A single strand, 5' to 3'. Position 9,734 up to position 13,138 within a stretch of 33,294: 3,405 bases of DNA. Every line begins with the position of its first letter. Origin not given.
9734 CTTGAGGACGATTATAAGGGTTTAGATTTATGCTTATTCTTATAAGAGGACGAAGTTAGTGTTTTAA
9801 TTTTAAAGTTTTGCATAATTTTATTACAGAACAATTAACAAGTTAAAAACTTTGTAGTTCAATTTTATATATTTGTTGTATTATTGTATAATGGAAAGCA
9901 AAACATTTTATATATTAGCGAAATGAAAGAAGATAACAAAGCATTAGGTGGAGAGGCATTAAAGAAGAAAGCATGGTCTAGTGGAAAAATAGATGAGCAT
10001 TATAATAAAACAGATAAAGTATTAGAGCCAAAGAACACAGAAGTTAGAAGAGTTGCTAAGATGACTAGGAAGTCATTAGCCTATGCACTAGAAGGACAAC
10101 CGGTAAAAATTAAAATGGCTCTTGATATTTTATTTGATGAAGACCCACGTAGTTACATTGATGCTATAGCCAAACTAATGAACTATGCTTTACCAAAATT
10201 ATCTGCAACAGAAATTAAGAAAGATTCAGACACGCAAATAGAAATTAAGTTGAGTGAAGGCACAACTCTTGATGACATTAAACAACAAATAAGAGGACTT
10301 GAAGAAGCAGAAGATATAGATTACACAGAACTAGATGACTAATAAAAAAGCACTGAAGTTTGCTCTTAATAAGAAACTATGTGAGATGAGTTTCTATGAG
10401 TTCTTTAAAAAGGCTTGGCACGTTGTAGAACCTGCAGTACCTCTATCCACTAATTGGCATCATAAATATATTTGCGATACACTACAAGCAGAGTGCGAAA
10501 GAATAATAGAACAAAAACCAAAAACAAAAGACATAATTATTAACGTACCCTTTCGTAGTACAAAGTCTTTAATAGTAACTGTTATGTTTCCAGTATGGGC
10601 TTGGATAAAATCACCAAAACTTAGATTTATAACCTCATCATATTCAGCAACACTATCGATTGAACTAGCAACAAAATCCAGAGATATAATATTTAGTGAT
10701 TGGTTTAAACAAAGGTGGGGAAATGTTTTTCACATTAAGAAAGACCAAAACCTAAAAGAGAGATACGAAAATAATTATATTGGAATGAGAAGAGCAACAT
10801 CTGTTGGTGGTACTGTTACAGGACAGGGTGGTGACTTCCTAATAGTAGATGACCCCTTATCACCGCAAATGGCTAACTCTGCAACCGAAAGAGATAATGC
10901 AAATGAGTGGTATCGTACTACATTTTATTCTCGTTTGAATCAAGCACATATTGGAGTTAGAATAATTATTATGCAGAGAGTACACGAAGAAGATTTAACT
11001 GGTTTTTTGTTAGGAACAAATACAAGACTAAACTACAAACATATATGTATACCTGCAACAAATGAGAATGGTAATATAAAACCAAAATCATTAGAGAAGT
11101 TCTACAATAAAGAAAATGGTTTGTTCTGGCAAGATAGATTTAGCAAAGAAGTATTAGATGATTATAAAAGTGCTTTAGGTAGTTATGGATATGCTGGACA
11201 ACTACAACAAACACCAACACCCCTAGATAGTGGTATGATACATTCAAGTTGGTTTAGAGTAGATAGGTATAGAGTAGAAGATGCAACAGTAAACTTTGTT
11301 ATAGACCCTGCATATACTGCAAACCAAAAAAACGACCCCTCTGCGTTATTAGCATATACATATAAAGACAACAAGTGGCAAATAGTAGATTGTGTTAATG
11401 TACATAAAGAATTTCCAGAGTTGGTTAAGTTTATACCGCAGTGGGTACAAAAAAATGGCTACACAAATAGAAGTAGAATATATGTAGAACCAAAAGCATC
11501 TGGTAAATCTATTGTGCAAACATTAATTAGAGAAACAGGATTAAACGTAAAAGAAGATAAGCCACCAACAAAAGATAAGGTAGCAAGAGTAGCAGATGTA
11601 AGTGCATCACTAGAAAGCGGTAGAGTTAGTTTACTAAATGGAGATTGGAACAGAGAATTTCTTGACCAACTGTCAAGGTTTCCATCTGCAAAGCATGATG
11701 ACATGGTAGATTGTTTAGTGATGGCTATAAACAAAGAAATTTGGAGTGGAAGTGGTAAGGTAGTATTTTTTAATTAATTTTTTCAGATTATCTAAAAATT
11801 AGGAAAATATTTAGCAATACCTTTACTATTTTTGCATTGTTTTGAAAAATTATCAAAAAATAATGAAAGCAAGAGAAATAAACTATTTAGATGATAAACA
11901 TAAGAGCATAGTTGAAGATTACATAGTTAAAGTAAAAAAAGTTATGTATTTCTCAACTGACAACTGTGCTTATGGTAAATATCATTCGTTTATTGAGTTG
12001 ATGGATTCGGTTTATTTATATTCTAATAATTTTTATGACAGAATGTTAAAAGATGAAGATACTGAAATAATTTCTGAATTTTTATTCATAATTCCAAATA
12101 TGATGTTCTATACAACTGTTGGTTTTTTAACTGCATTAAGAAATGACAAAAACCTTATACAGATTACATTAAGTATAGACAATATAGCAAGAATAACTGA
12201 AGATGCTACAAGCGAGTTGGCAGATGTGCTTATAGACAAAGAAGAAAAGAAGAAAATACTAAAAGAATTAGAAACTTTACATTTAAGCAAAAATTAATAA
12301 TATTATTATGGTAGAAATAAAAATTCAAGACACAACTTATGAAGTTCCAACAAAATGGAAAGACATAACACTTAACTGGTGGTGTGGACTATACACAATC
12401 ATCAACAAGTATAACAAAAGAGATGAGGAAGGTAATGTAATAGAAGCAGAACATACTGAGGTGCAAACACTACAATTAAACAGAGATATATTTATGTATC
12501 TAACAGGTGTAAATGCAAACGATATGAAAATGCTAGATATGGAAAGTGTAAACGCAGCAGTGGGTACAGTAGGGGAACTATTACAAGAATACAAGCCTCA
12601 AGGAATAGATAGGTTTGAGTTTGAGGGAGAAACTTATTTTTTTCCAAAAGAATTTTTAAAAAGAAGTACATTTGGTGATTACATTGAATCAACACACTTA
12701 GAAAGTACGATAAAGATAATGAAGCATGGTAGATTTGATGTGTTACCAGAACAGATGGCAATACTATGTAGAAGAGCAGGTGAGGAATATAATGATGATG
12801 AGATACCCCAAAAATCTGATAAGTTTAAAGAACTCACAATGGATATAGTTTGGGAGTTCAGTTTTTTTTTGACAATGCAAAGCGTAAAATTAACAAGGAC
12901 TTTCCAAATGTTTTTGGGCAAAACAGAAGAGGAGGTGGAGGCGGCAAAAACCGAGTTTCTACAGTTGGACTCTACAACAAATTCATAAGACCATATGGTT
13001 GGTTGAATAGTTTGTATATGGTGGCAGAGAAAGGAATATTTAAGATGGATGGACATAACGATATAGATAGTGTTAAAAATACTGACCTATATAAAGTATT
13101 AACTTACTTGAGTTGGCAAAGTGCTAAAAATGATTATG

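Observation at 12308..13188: -1 frameshift gene pair (T_TTT_TTT within a T9 run) of the G/GT type, located 7.5 kb from the tape measure gene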

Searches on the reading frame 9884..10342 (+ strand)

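Call 7: search_protein_families(library=phrogs, proteins=[window:9884-10342:+], max_evalue=0.01)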
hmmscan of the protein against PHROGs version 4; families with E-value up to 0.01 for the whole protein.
window:9884-10342:+ (152 aa): 0 families

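Call 9: search_protein_families(library=pfam, proteins=[window:9884-10342:+], max_evalue=0.1)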
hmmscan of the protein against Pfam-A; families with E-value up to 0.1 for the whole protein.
window:9884-10342:+ (152 aa): 2 families
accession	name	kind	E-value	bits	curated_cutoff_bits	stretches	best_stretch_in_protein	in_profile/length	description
PF19092.6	DUF5780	-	0.039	14.6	28.2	1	50-91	7-44/109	Family of unknown function (DUF5780)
PF18921.5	Cyanophycin_syn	-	0.078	13.4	27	0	75-136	1-61/115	Cyanophycin synthase-like N-terminal domain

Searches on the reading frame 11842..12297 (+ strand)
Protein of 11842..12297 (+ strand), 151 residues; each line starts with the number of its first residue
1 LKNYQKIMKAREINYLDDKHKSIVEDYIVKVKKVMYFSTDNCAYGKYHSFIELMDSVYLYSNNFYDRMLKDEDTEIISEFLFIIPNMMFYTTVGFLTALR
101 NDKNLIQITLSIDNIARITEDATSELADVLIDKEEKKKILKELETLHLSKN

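Call 7: search_protein_families(library=phrogs, proteins=[window:11842-12297:+], max_evalue=0.01)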
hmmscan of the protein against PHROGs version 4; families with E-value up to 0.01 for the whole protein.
window:11842-12297:+ (151 aa): 0 families

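Call 9: search_protein_families(library=pfam, proteins=[window:11842-12297:+], max_evalue=0.1)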
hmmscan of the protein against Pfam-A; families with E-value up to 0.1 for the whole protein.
window:11842-12297:+ (151 aa): 0 families

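Call 93: find_homologous_proteins(query=window:11842-12294:+, max_evalue=0.001)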
Query window:11842-12294:+ (151 aa): 26 proteins with E <= 0.001 among 58 candidates.
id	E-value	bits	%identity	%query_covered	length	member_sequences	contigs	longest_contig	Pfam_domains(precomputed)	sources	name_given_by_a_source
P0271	1.2e-83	296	98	95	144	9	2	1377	-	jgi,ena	-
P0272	2.9e-77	275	88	95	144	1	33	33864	-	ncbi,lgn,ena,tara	tara:strand:- start:524 stop:958 length:435 start_codon:yes stop_codon:yes gene_type:complete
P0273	4.3e-77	275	88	95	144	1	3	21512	-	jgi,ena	-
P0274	1.4e-42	163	100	56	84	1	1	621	-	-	-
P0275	1.8e-40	156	52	95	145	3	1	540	-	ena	-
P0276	2.6e-40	156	52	95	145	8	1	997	-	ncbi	-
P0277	2.8e-40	156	52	95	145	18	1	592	-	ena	-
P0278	3.0e-40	155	52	95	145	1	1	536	-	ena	-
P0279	7.1e-40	154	52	95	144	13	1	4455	-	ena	-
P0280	7.9e-40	154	52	95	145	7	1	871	-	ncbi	-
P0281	8.7e-40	154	56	85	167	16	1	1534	-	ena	-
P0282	1.9e-39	153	49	95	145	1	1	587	-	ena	-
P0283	5.1e-39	152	53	95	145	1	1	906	-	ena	-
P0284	1.3e-38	150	90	56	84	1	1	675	-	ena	-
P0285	3.3e-37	146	51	90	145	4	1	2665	-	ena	-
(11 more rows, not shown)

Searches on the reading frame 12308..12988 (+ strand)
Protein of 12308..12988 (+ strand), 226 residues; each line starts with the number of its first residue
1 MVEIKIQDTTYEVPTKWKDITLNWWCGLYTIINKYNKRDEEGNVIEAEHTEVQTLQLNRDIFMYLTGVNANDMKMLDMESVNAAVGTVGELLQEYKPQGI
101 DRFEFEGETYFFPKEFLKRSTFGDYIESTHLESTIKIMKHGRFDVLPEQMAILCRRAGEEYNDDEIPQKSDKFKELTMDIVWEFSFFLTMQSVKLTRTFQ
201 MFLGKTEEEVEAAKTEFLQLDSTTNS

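Call 7: search_protein_families(library=phrogs, proteins=[window:12308-12988:+], max_evalue=0.01)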
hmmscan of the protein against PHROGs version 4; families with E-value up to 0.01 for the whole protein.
window:12308-12988:+ (226 aa): 0 families

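Call 9: search_protein_families(library=pfam, proteins=[window:12308-12988:+], max_evalue=0.1)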
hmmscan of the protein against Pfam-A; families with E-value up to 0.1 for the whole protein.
window:12308-12988:+ (226 aa): 0 families

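Call 12: find_related_loci(query=window:12308-12985:+, collection=viral_contigs, flank=3000)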
Query window:12308-12985:+ (226 aa) in viral_contigs; peptide patterns used: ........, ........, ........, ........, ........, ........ (x = any residue, [..] = any of these).
117 stretches matched a pattern; 66 encode a relative of the query (tblastn E <= 1e-3); 65 distinct loci.
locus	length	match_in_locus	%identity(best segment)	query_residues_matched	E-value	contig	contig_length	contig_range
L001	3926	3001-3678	96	1-226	6e-152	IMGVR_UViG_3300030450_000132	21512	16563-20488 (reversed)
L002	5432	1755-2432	81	1-226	9e-129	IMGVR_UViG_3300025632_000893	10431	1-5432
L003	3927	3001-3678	81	1-226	5e-129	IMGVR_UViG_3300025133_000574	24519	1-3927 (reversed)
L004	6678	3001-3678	80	1-226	4e-126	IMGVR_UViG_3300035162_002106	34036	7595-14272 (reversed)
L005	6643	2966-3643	79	1-226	3e-125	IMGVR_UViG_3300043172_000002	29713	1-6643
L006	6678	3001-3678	78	1-226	5e-125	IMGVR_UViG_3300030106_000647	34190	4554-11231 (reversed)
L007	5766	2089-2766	79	1-226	2e-124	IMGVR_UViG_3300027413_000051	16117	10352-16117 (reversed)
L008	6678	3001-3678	79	1-226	2e-124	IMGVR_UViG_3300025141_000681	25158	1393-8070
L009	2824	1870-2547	77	1-226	5e-129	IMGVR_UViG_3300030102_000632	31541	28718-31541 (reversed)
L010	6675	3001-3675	78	1-225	6e-124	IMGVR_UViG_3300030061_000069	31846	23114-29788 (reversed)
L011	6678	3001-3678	77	1-226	5e-124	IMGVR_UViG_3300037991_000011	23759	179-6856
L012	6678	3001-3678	77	1-226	6e-124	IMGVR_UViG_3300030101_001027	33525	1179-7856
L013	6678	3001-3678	80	1-226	2e-123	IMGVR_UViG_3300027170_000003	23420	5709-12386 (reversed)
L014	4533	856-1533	80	1-226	3e-123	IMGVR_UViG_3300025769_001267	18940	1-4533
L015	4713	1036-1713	79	1-226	7e-123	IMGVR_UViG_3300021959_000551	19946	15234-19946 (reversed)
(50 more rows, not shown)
